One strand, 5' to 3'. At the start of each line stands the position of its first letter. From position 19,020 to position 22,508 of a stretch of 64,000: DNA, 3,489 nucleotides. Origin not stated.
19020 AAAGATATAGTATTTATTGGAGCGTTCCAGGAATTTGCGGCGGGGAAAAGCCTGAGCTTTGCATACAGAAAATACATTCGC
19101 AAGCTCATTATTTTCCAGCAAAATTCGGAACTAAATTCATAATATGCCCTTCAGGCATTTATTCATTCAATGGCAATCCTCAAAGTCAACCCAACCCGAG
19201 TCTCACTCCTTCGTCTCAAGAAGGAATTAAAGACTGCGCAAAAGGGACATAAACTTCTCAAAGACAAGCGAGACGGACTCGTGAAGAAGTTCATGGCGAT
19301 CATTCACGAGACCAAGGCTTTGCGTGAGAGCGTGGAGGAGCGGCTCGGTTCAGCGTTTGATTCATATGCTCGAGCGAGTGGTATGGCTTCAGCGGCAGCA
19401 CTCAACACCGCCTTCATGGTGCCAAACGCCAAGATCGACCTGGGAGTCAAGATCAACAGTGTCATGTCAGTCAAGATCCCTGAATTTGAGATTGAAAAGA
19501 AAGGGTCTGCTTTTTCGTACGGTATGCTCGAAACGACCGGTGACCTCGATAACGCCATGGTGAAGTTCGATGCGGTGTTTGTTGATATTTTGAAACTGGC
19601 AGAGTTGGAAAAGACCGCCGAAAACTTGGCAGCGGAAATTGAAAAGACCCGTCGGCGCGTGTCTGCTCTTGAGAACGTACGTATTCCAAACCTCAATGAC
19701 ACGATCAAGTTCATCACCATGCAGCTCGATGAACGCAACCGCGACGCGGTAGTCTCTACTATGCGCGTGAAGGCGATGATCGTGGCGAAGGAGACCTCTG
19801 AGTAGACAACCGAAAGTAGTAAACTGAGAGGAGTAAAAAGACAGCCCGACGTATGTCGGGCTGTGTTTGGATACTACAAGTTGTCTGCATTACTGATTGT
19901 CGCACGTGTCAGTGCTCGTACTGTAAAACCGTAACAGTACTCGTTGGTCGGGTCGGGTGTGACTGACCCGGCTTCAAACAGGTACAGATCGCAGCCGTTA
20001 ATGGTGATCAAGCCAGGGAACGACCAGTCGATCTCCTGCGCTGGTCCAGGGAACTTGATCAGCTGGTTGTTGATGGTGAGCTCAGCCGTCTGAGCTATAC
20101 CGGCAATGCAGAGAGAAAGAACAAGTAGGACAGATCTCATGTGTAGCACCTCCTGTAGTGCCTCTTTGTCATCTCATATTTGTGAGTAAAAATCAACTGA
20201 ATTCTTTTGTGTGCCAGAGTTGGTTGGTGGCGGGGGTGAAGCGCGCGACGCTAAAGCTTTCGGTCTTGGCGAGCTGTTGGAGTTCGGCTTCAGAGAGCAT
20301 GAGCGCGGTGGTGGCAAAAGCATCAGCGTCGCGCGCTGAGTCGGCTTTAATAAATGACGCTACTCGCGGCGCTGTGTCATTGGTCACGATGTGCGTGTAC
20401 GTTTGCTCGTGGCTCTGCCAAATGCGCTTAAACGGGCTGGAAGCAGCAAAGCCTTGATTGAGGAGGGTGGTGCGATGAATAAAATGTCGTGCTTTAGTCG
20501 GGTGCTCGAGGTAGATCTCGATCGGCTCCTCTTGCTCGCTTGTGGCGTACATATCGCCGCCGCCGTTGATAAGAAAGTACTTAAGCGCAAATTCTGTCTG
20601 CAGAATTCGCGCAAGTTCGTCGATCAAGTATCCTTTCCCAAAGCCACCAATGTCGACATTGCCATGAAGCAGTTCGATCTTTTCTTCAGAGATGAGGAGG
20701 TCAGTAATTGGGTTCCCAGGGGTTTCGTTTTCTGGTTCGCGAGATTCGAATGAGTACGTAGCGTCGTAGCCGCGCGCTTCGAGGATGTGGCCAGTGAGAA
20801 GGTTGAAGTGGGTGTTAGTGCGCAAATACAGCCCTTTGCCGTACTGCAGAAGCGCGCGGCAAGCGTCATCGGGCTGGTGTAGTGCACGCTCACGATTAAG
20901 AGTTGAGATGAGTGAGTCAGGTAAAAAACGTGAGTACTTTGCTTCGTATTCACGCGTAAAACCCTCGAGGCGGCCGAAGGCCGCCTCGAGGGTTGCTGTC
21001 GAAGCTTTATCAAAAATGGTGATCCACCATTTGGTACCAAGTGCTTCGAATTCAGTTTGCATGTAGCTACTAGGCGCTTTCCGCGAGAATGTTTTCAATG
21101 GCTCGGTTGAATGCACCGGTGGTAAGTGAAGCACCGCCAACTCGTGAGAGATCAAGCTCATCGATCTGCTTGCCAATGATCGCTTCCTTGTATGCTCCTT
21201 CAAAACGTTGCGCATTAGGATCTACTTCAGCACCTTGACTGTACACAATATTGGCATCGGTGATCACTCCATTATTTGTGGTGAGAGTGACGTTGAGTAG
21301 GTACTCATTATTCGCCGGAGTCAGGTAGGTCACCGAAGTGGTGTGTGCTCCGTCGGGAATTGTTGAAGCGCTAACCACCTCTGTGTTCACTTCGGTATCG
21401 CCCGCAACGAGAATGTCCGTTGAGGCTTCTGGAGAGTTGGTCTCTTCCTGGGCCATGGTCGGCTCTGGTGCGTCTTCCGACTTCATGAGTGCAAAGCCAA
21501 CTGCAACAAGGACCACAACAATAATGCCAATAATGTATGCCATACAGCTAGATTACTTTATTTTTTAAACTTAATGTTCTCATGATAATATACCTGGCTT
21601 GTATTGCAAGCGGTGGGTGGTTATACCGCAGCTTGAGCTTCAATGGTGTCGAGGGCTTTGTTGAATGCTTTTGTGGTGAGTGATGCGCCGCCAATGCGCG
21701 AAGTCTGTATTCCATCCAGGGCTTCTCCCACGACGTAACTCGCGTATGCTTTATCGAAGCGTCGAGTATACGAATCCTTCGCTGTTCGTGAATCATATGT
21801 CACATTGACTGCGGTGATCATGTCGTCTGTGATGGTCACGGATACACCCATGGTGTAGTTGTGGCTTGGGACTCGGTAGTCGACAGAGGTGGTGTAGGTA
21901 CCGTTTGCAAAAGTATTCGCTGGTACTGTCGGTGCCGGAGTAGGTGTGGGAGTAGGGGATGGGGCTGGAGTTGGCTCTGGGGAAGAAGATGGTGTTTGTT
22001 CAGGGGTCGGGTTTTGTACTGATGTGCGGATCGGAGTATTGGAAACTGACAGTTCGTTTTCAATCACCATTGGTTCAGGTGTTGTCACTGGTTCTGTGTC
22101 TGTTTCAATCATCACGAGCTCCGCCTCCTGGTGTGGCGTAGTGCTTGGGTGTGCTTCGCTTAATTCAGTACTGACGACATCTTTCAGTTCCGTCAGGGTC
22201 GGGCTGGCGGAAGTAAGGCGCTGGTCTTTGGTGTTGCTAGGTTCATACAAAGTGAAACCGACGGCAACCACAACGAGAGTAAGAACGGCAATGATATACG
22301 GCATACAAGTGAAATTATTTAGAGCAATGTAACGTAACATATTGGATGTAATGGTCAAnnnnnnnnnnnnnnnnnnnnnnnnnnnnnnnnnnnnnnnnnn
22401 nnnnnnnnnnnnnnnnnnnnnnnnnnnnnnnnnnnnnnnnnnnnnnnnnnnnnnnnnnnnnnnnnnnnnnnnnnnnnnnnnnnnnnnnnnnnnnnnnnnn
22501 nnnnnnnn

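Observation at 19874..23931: ApbE, two extracytoplasmic FMN-binding proteins and an RnfD-like/FNR-fusion reductase: candidate flavin-based transmembrane electron-transfer module next to the V-ATPase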

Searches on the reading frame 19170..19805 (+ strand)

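Call 38: search_protein_families(library=pfam, proteins=[window:19170-19805:+], max_evalue=0.001)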
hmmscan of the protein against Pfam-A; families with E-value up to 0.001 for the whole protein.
window:19170-19805:+ (211 aa): 1 family
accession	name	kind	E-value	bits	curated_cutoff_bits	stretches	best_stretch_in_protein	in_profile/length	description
PF01813.22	ATP-synt_D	-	1.7e-54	185.1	25.7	1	12-202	1-196/196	ATP synthase subunit D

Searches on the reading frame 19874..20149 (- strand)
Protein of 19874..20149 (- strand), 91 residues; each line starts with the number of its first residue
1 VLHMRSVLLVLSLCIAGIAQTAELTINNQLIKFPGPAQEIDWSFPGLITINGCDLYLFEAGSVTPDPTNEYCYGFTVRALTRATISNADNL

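Call 3: search_protein_families(library=pfam, proteins=[window:19874-20149:-], max_evalue=0.01)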
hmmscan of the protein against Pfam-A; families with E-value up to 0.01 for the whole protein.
window:19874-20149:- (91 aa): 0 families

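Call 4: search_protein_families(library=ncbifam, proteins=[window:19874-20149:-], max_evalue=0.01)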
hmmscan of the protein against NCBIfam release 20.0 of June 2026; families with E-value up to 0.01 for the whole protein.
window:19874-20149:- (91 aa): 0 families

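Call 47: list_cluster_members(proteins=[window:19877-20149:-, window:19877-20140:-, window:20196-21062:-, window:20196-21215:-, window:20196-21161:-, window:21073-21543:-, window:21624-22304:-, window:21624-22340:-])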
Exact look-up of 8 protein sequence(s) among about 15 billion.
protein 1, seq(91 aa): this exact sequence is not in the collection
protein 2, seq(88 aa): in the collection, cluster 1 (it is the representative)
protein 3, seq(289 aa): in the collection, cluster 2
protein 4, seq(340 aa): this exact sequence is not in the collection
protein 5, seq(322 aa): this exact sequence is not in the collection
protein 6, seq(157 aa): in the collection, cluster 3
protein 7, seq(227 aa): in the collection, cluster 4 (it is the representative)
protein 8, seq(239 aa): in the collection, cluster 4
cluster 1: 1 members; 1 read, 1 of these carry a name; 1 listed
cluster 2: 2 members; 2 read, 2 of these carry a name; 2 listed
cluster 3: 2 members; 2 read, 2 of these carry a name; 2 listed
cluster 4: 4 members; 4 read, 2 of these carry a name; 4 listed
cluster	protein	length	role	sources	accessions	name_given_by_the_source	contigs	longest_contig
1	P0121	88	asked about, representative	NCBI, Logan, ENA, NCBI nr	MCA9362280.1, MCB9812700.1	hypothetical protein KC906_02805 [Candidatus Kaiserbacteria bacterium] | hypothetical protein [Candidatus Kaiserbacteria bacterium]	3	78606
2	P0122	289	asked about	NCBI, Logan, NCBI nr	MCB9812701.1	FAD:protein FMN transferase [Candidatus Nomurabacteria bacterium]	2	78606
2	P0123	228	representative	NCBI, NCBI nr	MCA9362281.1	FAD:protein FMN transferase, partial [Candidatus Kaiserbacteria bacterium] | FAD:protein FMN transferase [Candidatus Kaiserbacteria bacterium]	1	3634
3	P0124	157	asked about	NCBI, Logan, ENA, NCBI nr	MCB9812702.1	FMN-binding protein [Candidatus Nomurabacteria bacterium]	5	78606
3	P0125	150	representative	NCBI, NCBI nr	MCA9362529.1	hypothetical protein KC906_04080, partial [Candidatus Kaiserbacteria bacterium] | hypothetical protein [Candidatus Kaiserbacteria bacterium]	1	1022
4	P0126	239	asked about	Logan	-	-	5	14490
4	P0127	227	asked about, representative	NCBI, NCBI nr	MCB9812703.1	hypothetical protein H6778_03535 [Candidatus Nomurabacteria bacterium] | hypothetical protein [Candidatus Nomurabacteria bacterium]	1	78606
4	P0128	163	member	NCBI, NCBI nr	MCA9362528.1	hypothetical protein KC906_04075, partial [Candidatus Kaiserbacteria bacterium] | hypothetical protein [Candidatus Kaiserbacteria bacterium]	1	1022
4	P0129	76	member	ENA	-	-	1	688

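Call 59: find_homologous_proteins(query=P0121, max_evalue=0.001)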
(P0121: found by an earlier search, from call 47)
Query P0121 (88 aa): 1 proteins with E <= 0.001 among 3 candidates.
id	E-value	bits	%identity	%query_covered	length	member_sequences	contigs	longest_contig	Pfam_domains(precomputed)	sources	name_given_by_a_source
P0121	2.9e-52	192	100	100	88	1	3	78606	-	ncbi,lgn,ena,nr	ncbi:hypothetical protein KC906_02805 [Candidatus Kaiserbacteria bacterium]|nr:hypothetical protein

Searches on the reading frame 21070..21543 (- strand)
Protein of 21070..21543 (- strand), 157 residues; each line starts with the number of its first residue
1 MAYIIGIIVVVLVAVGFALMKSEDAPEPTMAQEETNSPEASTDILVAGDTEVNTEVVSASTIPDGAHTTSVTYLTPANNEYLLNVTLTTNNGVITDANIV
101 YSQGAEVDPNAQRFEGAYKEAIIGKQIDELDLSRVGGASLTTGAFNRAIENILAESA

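Call 3: search_protein_families(library=pfam, proteins=[window:21070-21543:-], max_evalue=0.01)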
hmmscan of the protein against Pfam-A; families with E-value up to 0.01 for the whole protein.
window:21070-21543:- (157 aa): 1 family
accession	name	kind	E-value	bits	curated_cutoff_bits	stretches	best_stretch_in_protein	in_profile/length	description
PF04205.19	FMN_bind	-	0.0035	18.4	22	1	85-153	10-76/77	FMN-binding domain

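Call 4: search_protein_families(library=ncbifam, proteins=[window:21070-21543:-], max_evalue=0.01)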
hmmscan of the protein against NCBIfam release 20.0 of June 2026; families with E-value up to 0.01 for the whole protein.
window:21070-21543:- (157 aa): 0 families

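Call 32: search_solved_structures(query=A2, max_evalue=1, show_alignments=3)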
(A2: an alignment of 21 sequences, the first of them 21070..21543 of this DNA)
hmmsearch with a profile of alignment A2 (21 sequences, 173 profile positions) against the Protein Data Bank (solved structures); distinct sequences matched with E-value up to 1: 7.
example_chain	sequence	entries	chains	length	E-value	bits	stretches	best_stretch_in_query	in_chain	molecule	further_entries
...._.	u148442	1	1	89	9.5e-09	38.7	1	84-171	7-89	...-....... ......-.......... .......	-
4les_A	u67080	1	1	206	0.0039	20.5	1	37-113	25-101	Protein - conserved hypothetical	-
5cyb_A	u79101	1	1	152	0.031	17.6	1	1-86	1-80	Lipoprotein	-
8p2b_A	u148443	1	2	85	0.23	14.7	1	99-171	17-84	Clostridiaceae bacterium FMN4 domain 1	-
2kzx_A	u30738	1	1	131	0.6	13.4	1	77-134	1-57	Uncharacterized protein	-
5nc6_B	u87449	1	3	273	0.82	12.9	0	2-80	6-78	Peptidoglycan N-acetylglucosamine deacetylase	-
3o6u_A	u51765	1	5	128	0.9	12.8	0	77-171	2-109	uncharacterized protein CPE2226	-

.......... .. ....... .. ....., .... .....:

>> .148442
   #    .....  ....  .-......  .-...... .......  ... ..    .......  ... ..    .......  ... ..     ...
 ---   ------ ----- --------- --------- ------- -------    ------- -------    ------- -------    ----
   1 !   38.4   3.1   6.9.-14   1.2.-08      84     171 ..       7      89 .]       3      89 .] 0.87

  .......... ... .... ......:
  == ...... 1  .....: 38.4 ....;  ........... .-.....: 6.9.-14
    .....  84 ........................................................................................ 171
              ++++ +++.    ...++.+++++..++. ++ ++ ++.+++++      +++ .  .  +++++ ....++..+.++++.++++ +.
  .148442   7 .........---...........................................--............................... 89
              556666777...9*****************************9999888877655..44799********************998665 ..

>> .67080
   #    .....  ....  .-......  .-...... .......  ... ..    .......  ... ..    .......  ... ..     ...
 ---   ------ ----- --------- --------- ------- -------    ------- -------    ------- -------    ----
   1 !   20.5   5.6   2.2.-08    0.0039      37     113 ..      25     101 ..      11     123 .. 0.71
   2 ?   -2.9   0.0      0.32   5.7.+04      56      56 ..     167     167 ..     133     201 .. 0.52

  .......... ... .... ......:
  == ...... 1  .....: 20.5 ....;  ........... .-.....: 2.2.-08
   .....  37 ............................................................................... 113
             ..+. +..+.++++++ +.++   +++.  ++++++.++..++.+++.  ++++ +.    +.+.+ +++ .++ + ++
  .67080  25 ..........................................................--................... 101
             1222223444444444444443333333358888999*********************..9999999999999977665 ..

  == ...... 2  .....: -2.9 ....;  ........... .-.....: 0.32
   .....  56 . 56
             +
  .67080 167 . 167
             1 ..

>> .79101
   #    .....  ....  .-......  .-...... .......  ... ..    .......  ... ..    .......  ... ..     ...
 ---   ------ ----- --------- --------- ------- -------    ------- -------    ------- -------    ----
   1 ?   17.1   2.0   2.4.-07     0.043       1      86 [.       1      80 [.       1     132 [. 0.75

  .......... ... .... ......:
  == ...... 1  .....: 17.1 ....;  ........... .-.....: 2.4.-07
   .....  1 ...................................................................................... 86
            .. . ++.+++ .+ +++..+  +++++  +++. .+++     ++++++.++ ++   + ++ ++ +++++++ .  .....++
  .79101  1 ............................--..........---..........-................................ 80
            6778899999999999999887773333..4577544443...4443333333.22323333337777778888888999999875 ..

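Call 50: search_protein_families(library=pfam, alignment_id=A2, max_evalue=1)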
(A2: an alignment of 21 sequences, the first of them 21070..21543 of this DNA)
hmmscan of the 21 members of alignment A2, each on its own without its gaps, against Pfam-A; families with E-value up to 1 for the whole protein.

A. member 1, window:21070-21543:- (157 aa): 3 families
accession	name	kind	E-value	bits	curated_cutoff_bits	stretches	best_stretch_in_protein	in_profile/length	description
PF04205.19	FMN_bind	-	0.0035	18.4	22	1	85-153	10-76/77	FMN-binding domain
PF20187.3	DUF6550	-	0.013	16.2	27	1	6-61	19-74/190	Family of unknown function (DUF6550)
PF11297.13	DUF3098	-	0.056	13.4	25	1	3-30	7-34/67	Protein of unknown function (DUF3098)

B. families by the number of members that match (of 21 scanned): 29 families (the first 25 are shown)
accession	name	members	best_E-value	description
PF04205.19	FMN_bind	18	1.1e-10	FMN-binding domain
PF12685.13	SpoIIIAH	2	0.0066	SpoIIIAH-like protein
PF21827.1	New_glue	2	0.0077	New glue protein family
PF06480.20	FtsH_ext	1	0.00029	FtsH Extracellular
PF19752.4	DUF6239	1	0.0076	Family of unknown function (DUF6239)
PF20872.2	MalF_N_TM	1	0.012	MalF, N-terminal region, transmembrane helices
PF20187.3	DUF6550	1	0.013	Family of unknown function (DUF6550)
PF18210.6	Knl1_RWD_C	1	0.013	Knl1 RWD C-terminal domain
PF11263.13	Attachment_P66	1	0.015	Borrelia burgdorferi attachment protein P66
PF09716.15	ETRAMP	1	0.028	Malarial early transcribed membrane protein (ETRAMP)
PF00820.24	Lipoprotein_1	1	0.033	Borrelia lipoprotein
PF02646.22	RmuC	1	0.042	RmuC family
PF03929.21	PepSY_TM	1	0.051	PepSY-associated TM region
PF11297.13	DUF3098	1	0.056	Protein of unknown function (DUF3098)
PF10814.13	CwsA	1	0.056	Cell wall synthesis protein CwsA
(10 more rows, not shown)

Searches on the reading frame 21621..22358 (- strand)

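Call 3: search_protein_families(library=pfam, proteins=[window:21621-22358:-], max_evalue=0.01)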
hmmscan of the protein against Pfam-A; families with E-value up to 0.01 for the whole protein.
window:21621-22358:- (245 aa): 0 families

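Call 4: search_protein_families(library=ncbifam, proteins=[window:21621-22358:-], max_evalue=0.01)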
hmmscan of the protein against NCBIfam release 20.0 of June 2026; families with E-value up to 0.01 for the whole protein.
window:21621-22358:- (245 aa): 1 family
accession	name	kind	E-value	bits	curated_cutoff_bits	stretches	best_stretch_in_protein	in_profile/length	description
TIGR04526.1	predic_Ig_block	subfamily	0.0055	15.7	150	1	46-168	33-148/693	putative immunoglobulin-blocking virulence protein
